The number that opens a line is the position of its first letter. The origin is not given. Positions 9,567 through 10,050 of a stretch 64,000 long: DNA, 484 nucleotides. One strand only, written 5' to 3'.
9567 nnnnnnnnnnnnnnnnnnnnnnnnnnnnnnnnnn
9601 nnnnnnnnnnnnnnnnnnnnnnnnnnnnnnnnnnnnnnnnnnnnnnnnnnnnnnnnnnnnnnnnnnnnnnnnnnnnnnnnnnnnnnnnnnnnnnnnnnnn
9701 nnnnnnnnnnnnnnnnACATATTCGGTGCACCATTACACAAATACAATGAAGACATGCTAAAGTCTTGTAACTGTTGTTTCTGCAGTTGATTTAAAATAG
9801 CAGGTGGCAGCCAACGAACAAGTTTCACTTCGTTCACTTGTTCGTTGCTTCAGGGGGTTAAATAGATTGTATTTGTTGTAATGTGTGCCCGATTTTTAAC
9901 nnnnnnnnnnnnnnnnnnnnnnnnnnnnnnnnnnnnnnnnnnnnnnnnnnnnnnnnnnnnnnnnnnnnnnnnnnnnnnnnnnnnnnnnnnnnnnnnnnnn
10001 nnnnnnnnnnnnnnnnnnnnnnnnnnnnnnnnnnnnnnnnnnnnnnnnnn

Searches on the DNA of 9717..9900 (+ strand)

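Call 77: build_rna_model(alignment_id=A2)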
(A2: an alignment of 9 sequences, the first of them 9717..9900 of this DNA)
Model R1 built from alignment A2 (9 sequences, 198 columns); structure: RNAalifold consensus.
model positions 180; base pairs 37; branch points 2; effective number of sequences 1.31; information 0.59 bits per position. Calibrated on 0.2 Mb of random sequence (short: E-values are rough).
structure used (alignment columns):
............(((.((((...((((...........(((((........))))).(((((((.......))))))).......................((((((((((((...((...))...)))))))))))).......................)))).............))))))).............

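Call 78: search_with_rna_model(model_id=R1, sources=[window, L047, L048, L049, L050, L051, L052, L012, L014, L020, L053, L054, L055, L056, L057, L058], max_evalue=1, show_alignments=0, make_alignment=true)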
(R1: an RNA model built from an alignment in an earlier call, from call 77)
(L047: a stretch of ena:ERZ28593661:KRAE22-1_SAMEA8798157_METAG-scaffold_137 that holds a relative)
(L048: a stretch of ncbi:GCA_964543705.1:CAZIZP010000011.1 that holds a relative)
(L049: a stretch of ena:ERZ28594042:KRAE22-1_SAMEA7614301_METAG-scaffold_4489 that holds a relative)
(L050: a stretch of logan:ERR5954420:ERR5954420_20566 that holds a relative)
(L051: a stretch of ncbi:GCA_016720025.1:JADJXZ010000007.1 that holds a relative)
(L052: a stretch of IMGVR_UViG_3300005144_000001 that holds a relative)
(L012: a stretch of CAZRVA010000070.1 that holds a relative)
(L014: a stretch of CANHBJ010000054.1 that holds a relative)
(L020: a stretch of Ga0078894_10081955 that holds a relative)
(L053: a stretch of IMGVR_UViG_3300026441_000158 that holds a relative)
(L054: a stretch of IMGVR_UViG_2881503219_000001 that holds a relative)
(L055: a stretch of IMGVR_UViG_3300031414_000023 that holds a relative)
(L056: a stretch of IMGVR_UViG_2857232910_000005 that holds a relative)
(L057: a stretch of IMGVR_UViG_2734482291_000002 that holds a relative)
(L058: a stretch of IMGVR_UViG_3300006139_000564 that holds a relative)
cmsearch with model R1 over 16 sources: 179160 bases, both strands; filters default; matches with E-value up to 1: 10.
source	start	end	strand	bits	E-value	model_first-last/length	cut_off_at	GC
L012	5057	5235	+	206.1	8.2e-39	1-180/180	no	0.38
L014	4648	4826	+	206.1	8.4e-39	1-180/180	no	0.39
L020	1549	1727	+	206.1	8.4e-39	1-180/180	no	0.39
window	9716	9903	+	182.5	4.1e-34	1-180/180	no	0.38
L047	3858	4037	+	32.7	0.00023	1-180/180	no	0.47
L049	1504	1690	+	22.1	0.03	1-180/180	no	0.36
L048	1482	1668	+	16.5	0.38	1-180/180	no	0.4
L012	5153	5187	-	15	0.75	98-132/180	no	0.57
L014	4744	4778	-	15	0.76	98-132/180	no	0.57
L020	1645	1679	-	15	0.76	98-132/180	no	0.57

Alignment A5: 10 matches aligned to the model, 253 columns, each read 5' to 3' on its own strand. Consensus structure (alignment columns), stored with it:
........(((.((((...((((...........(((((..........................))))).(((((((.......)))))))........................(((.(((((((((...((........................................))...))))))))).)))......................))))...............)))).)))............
